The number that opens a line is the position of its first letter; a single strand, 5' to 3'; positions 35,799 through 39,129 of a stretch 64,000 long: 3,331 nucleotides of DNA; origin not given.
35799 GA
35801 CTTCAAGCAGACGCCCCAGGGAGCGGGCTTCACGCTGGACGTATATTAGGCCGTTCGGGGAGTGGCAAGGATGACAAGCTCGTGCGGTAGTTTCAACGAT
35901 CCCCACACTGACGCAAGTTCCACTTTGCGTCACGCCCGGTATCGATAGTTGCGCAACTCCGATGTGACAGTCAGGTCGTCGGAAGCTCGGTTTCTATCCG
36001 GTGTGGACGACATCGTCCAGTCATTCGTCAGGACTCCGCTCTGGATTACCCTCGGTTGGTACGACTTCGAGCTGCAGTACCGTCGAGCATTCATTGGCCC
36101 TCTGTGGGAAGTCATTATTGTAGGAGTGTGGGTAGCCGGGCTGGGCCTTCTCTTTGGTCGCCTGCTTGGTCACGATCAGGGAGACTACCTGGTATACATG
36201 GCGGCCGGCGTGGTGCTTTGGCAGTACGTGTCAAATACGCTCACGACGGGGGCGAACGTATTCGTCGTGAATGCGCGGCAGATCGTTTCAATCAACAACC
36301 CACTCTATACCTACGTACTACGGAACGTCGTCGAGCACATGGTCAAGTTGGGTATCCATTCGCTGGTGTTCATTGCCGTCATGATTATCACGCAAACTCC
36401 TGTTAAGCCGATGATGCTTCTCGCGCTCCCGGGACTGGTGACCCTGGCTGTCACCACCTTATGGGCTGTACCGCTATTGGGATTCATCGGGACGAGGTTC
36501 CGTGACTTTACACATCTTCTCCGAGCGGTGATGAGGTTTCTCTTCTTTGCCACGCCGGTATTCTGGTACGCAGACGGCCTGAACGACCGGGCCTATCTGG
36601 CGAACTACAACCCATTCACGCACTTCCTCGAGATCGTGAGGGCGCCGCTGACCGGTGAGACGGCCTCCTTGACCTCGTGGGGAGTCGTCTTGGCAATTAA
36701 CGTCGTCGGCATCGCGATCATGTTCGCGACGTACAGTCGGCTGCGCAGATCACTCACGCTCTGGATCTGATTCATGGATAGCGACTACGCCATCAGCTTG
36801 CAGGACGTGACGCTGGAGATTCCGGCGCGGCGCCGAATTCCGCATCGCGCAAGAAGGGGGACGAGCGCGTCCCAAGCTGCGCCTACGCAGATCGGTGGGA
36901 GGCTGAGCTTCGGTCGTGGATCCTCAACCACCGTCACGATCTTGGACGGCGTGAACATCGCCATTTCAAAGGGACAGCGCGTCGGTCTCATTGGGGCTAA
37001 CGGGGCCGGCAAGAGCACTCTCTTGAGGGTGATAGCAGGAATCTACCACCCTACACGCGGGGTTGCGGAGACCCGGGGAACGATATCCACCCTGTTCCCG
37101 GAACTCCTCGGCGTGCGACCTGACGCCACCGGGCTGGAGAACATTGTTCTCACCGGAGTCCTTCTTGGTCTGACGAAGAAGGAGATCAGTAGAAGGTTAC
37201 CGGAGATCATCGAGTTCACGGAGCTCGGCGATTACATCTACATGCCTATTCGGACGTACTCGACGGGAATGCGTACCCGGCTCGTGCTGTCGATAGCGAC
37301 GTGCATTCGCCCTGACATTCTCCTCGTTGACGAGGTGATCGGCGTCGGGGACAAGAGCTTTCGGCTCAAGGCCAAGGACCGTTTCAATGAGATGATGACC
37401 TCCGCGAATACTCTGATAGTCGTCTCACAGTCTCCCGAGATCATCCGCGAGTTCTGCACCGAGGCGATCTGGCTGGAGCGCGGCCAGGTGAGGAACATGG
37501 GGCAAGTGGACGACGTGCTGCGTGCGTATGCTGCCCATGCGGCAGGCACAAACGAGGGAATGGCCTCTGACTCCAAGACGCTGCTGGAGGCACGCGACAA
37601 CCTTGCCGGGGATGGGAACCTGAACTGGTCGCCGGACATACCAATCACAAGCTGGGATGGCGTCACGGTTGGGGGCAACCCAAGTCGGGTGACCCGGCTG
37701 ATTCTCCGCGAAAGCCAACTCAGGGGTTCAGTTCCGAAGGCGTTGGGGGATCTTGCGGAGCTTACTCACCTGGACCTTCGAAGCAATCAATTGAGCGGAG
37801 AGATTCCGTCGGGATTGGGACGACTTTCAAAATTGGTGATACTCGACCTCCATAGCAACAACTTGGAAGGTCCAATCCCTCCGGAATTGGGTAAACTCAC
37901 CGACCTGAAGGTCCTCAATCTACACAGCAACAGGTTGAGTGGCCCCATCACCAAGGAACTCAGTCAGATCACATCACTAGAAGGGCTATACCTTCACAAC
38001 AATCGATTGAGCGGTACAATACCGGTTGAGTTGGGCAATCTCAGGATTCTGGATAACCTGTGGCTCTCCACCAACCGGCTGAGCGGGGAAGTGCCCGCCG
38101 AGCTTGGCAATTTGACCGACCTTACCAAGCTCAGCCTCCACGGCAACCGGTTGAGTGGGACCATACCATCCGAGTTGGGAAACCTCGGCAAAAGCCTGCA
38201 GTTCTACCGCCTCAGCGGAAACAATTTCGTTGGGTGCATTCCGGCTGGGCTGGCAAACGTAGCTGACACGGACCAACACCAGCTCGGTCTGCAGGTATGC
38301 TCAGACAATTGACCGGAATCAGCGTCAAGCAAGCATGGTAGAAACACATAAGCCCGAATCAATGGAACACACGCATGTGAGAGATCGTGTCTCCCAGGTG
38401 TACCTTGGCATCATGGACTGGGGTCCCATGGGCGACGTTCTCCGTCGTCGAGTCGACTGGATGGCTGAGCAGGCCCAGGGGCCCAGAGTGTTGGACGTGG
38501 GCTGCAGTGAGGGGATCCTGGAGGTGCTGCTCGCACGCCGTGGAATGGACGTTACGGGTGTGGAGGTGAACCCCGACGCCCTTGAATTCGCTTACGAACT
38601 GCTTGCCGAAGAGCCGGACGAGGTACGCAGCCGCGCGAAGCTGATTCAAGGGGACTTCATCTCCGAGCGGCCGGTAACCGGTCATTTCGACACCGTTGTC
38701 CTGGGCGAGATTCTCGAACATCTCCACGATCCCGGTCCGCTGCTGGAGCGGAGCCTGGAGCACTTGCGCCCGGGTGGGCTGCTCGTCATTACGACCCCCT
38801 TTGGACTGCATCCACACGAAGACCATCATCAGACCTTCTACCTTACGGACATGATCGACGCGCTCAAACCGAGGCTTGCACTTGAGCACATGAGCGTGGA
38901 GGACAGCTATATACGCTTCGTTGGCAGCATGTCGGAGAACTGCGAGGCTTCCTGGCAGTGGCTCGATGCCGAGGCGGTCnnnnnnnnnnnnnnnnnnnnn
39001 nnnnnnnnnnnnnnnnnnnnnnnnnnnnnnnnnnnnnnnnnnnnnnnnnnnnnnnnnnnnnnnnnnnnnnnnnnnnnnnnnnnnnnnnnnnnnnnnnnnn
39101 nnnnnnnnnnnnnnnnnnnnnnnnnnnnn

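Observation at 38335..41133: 932-aa methyltransferase / coiled-coil / dual-glycosyltransferase fusion: possible single-polypeptide polymerase, terminator and molecular ruler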

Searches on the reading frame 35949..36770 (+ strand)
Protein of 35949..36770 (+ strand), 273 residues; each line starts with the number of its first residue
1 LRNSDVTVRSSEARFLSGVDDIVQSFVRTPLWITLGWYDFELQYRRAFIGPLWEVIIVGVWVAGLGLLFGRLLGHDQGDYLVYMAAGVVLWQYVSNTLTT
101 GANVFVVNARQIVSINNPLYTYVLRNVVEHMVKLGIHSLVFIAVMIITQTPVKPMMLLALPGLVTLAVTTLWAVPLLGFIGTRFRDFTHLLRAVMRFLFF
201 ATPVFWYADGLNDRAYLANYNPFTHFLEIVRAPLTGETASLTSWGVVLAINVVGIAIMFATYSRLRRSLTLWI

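Call 3: search_protein_families(library=pfam, proteins=[window:35949-36770:+], max_evalue=0.01)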
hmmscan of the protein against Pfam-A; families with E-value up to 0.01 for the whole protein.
window:35949-36770:+ (273 aa): 0 families

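Call 14: search_protein_families(library=pfam, proteins=[window:35949-36770:+], max_evalue=1)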
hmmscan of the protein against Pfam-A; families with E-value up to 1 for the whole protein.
window:35949-36770:+ (273 aa): 1 family
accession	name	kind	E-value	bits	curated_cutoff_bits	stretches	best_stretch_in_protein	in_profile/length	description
PF04956.18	TrbC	-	0.56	10.9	27.9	0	193-263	17-74/98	TrbC/VIRB2 pilin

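Call 15: search_protein_families(library=ncbifam, proteins=[window:35949-36770:+], max_evalue=0.01)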
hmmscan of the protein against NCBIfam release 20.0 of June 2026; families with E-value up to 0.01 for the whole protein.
window:35949-36770:+ (273 aa): 2 families
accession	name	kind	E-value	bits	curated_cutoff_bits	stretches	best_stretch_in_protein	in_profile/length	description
NF050109.1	galactan_ABC_perm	equivalog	7.1e-60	202.8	380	1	12-273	4-272/272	galactan export ABC transporter permease subunit Wzm/RfbD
TIGR03732.1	lanti_perm_MutE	subfamily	0.00094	18.6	145.2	1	107-203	70-173/241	lantibiotic immunity ABC transporter MutE/EpiE family permease subunit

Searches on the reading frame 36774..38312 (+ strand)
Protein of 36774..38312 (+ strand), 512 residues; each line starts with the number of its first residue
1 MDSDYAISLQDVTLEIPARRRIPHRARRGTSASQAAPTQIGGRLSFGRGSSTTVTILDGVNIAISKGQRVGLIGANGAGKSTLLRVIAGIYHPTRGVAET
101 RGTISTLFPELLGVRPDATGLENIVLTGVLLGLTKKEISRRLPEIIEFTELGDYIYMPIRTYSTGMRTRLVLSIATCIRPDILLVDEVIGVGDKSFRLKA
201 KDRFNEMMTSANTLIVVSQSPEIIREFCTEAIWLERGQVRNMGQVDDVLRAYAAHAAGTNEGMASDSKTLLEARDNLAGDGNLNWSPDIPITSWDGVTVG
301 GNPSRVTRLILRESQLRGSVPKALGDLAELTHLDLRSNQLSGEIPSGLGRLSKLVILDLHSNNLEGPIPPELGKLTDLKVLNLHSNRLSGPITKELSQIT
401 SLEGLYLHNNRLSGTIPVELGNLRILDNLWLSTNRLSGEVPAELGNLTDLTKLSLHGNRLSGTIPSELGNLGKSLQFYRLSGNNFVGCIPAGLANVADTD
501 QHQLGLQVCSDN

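Call 3: search_protein_families(library=pfam, proteins=[window:36774-38312:+], max_evalue=0.01)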
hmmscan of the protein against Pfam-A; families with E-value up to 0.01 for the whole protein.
window:36774-38312:+ (512 aa): 9 families
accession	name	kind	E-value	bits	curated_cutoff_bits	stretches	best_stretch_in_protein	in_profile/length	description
PF00560.39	LRR_1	-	4.5e-24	79.8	20.6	2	330-351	2-23/23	Leucine Rich Repeat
PF00005.33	ABC_tran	-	1.4e-19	71.5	25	1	57-188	1-135/137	ABC transporter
PF23598.1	LRR_14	-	1.2e-14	54.3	40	2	318-408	60-147/353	Leucine-rich repeat region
PF13855.12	LRR_8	-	1.2e-13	51.1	27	3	305-364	2-61/61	Leucine rich repeat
PF12799.13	LRR_4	-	4.2e-13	49.5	27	2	330-365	3-36/44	Leucine Rich repeats (2 copies)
PF13304.12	AAA_21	-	3.5e-06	27.7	27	1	71-110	3-51/304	AAA domain, putative AbiEii toxin, Type IV TA system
PF23211.1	LRR_LRWD1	-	0.0015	18.7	28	1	329-411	22-97/190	Leucine-rich repeat and WD repeat-containing protein 1, LRR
PF00006.31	ATP-synt_ab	-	0.002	18.2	29.5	0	57-88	5-35/213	ATP synthase alpha/beta family, nucleotide-binding domain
PF13555.12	AAA_29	-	0.004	17.3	27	1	58-84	13-39/61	P-loop containing region of AAA domain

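Call 15: search_protein_families(library=ncbifam, proteins=[window:36774-38312:+], max_evalue=0.01)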
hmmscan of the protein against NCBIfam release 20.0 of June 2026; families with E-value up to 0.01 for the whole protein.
window:36774-38312:+ (512 aa): 195 families (the best 25 are shown)
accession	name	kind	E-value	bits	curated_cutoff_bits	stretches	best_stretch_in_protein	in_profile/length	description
NF050108.1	galactan_ABC_ATP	equivalog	1.2e-71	240.7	400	1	31-255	19-243/244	galactan export ABC transporter ATP-binding subunit Wzt/RfbE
NF010065.0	PRK13545.1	equivalog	3.8e-54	184.3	538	1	57-268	40-250/549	teichoic acids export protein ATP-binding subunit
NF010066.0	PRK13546.1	equivalog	4.5e-51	173.8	320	1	52-255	35-237/264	teichoic acids export ABC transporter ATP-binding subunit TagH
TIGR01188.1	drrA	subfamily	6.2e-27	94.7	312.45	1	55-248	7-211/302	daunorubicin resistance ABC transporter, ATP-binding protein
NF010060.0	PRK13537.1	equivalog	4.3e-20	71.8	521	1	55-243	29-228/314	nodulation factor ABC transporter ATP-binding protein NodI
NF040933.2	ABC_arch_GlcV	equivalog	6.9e-20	71.2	450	1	51-254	16-235/357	glucose ABC transporter ATP-binding protein GlcV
TIGR01166.1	cbiO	subfamily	2.1e-19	69.7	211.8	2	54-102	5-53/190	cobalt ABC transporter, ATP-binding protein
TIGR04521.1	ECF_ATPase_2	equivalog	3e-19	69.2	330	2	46-102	10-66/279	energy-coupling factor transporter ATPase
TIGR03269.1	met_CoM_red_A2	equivalog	4.8e-19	68.3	517.1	2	117-255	124-263/530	methyl coenzyme M reductase system, component A2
NF000355.4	ribo_prot_ABC_F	equivalog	1.1e-18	67.5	380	1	55-240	16-193/499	ribosomal protection-like ABC-F family protein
TIGR02673.1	FtsE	equivalog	5.8e-18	65.3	264.85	1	52-238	13-214/214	cell division ATP-binding protein FtsE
TIGR00968.1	3a0106s01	subfamily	1.7e-17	63.8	342.75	1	54-253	13-223/237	sulfate ABC transporter ATP-binding protein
NF010059.0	PRK13536.1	equivalog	4.8e-17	61.7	549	1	50-245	52-258/342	nodulation factor ABC transporter ATP-binding protein NodI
TIGR03873.1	F420-0_ABC_ATP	hypoth_equivalog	6.7e-17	61.6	372.4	2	52-101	12-61/256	putative F420-0 ABC transporter ATP-binding protein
TIGR01288.1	nodI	equivalog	9.3e-17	61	424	1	54-245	17-219/303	nodulation factor ABC transporter ATP-binding protein NodI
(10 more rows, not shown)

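Call 60: find_homologous_proteins(query=window:36774-38309:+, max_evalue=1e-10)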
Query window:36774-38309:+ (512 aa): 5394 proteins with E <= 1e-10 among 8000 candidates; the best 120 are listed.
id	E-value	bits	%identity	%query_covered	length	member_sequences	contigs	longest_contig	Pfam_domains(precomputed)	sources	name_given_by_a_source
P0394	5.7e-295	997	88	100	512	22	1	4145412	PF23598.2,PF00560.40,PF00005.34,PF12799.14,PF13855.13,PF13304.13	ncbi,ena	-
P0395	1.0e-260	884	79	100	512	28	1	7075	PF23598.2,PF00560.40,PF00005.34,PF12799.14,PF13855.13,PF13304.13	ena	-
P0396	2.2e-260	882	79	100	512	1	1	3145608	PF23598.2,PF00560.40,PF00005.34,PF12799.14,PF13855.13,PF13304.13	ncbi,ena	-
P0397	2.4e-258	876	78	100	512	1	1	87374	PF23598.2,PF00560.40,PF00005.34,PF12799.14,PF13855.13,PF13304.13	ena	-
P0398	4.0e-257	872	78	100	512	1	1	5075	PF23598.2,PF00560.40,PF00005.34,PF12799.14,PF13855.13,PF13304.13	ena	-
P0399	4.7e-257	872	68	100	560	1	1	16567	PF23598.2,PF26769.1,PF00560.40,PF00005.34,PF12799.14,PF13855.13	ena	-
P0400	4.8e-257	871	78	100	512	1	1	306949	PF23598.2,PF00560.40,PF00005.34,PF12799.14,PF13855.13,PF13304.13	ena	-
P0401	2.1e-256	869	78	100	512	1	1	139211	PF23598.2,PF00560.40,PF00005.34,PF12799.14,PF13855.13,PF13304.13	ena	-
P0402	3.6e-254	862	68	98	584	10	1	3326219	PF23598.2,PF26769.1,PF00560.40,PF00005.34,PF12799.14,PF13855.13,PF23211.1,PF13304.13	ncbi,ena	-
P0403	1.4e-253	860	66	99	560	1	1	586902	PF23598.2,PF25019.1,PF00560.40,PF00005.34,PF12799.14,PF13855.13,PF13304.13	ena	-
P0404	2.8e-253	859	77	100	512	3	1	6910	PF23598.2,PF00560.40,PF00005.34,PF12799.14,PF13855.13,PF13304.13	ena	-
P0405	8.9e-253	857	76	100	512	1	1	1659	PF23598.2,PF00560.40,PF00005.34,PF12799.14,PF13855.13,PF13304.13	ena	-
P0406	1.8e-251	853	76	100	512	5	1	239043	PF23598.2,PF00560.40,PF00005.34,PF12799.14,PF13855.13,PF13304.13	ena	-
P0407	3.6e-251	852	65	100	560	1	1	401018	PF23598.2,PF26769.1,PF00560.40,PF00005.34,PF12799.14,PF13855.13,PF23211.1,PF13304.13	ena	-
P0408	4.9e-251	852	78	100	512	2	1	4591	PF23598.2,PF00560.40,PF00005.34,PF12799.14,PF13855.13,PF13304.13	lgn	-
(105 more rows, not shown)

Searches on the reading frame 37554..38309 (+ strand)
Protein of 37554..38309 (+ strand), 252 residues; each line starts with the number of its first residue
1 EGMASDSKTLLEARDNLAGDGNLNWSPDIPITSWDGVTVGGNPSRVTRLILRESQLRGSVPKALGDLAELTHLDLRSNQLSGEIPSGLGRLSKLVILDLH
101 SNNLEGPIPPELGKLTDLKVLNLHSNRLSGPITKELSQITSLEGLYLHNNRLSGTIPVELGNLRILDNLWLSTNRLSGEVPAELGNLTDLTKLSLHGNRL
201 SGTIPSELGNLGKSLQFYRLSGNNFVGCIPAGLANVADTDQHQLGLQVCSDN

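Call 52: find_homologous_proteins(query=window:37554-38309:+, max_evalue=0.00001)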
Query window:37554-38309:+ (252 aa): 3384 proteins with E <= 0.00001 among 6409 candidates; the best 120 are listed.
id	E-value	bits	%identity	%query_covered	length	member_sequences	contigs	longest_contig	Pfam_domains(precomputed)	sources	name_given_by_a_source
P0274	3.9e-85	304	37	100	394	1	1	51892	PF23598.2,PF25019.1,PF00560.40,PF12799.14,PF13855.13,PF23211.1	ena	-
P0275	4.3e-83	297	49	99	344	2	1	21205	PF23598.2,PF00560.40,PF12799.14,PF13855.13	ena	-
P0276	1.8e-82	295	34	99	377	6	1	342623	PF23598.2,PF00560.40,PF12799.14,PF13855.13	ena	-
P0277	3.0e-82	294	37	97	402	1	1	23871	PF23598.2,PF00560.40,PF12799.14,PF13855.13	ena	-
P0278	6.2e-80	287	43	97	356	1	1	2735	PF23598.2,PF00560.40,PF12799.14,PF13855.13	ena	-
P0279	9.3e-77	276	42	96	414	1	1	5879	PF23598.2,PF00560.40,PF12799.14,PF13855.13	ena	-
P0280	5.8e-76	274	46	94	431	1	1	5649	PF23598.2,PF00560.40,PF12799.14,PF13855.13,PF23211.1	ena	-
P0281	2.1e-75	272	51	81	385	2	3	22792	PF23598.2,PF24758.2,PF25019.1,PF00560.40,PF12799.14,PF13855.13,PF23211.1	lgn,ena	-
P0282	9.0e-75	270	42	81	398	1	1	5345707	PF00560.40,PF12799.14,PF13855.13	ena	-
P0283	7.3e-72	260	47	88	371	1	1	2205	PF23598.2,PF00560.40,PF12799.14,PF13855.13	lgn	-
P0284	4.4e-71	258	46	84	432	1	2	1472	PF23598.2,PF00560.40,PF12799.14,PF13855.13,PF23211.1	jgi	jgi:hypothetical protein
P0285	4.3e-69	251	41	99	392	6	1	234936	PF23598.2,PF00560.40,PF12799.14,PF13855.13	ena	-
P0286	2.0e-68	249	43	94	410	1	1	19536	PF23598.2,PF25019.1,PF00560.40,PF00028.24,PF12799.14,PF13855.13,PF23211.1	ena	-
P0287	6.6e-68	247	49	79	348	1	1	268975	PF23598.2,PF13516.13,PF00560.40,PF12799.14,PF13855.13,PF23211.1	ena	-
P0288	8.7e-68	247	38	98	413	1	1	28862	PF23598.2,PF00560.40,PF12799.14,PF13855.13,PF23211.1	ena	-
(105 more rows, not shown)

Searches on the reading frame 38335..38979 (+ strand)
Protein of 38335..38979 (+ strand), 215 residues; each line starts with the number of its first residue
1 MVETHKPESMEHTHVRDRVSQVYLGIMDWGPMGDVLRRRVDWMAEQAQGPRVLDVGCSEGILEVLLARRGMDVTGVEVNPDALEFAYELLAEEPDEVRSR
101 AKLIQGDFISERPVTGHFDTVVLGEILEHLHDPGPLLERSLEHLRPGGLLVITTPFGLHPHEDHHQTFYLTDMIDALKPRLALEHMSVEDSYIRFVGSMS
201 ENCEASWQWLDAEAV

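Call 64: search_solved_structures(query=window:38335-38979:+, max_evalue=10, show_alignments=2)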
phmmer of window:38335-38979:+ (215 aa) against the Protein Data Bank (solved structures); distinct sequences matched with E-value up to 10: 142 (the best 60 are shown).
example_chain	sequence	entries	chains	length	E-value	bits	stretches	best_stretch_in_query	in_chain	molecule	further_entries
8zc8_A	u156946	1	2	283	5.5e-10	42.5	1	31-160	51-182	MitM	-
3cc8_A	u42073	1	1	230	5.7e-10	42.4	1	50-156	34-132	Putative methyltransferase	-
21zq_A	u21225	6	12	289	7.1e-10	42.1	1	31-160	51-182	MitM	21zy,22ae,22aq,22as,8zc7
4kdr_A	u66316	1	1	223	8.3e-10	41.9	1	31-153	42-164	3-demethylubiquinone-9 3-methyltransferase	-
5dpm_A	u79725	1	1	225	8.5e-10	41.9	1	31-153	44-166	Ubiquinone biosynthesis O-methyltransferase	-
4kdc_A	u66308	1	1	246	1.1e-09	41.4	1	31-153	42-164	3-demethylubiquinone-9 3-methyltransferase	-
9bxh_A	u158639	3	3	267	1.2e-09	41.3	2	89-161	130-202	5-selenohistidine N-methyltransferase OvsM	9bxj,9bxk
3mgg_A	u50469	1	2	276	1.5e-08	37.8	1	47-152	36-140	Methyltransferase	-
3jwi_A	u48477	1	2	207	9.6e-07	31.9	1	47-156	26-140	Methyltransferase type 12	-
3jwj_A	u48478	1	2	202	1.5e-06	31.2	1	45-155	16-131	Hen1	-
3jwh_A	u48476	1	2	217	1.7e-06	31.1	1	45-155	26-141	Hen1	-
3jwg_A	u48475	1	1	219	1.9e-06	30.9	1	47-155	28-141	Methyltransferase type 12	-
3sm3_A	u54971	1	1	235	7.1e-06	29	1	50-173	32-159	SAM-dependent methyltransferases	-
3g2m_A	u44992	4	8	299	8e-06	28.8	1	49-153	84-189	PCZA361.24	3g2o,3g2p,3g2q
8khq_A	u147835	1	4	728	1.9e-05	27.6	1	83-157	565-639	5-histidylcysteine sulfoxide synthase/putative 4-mercaptohistidine N1-methyltranferase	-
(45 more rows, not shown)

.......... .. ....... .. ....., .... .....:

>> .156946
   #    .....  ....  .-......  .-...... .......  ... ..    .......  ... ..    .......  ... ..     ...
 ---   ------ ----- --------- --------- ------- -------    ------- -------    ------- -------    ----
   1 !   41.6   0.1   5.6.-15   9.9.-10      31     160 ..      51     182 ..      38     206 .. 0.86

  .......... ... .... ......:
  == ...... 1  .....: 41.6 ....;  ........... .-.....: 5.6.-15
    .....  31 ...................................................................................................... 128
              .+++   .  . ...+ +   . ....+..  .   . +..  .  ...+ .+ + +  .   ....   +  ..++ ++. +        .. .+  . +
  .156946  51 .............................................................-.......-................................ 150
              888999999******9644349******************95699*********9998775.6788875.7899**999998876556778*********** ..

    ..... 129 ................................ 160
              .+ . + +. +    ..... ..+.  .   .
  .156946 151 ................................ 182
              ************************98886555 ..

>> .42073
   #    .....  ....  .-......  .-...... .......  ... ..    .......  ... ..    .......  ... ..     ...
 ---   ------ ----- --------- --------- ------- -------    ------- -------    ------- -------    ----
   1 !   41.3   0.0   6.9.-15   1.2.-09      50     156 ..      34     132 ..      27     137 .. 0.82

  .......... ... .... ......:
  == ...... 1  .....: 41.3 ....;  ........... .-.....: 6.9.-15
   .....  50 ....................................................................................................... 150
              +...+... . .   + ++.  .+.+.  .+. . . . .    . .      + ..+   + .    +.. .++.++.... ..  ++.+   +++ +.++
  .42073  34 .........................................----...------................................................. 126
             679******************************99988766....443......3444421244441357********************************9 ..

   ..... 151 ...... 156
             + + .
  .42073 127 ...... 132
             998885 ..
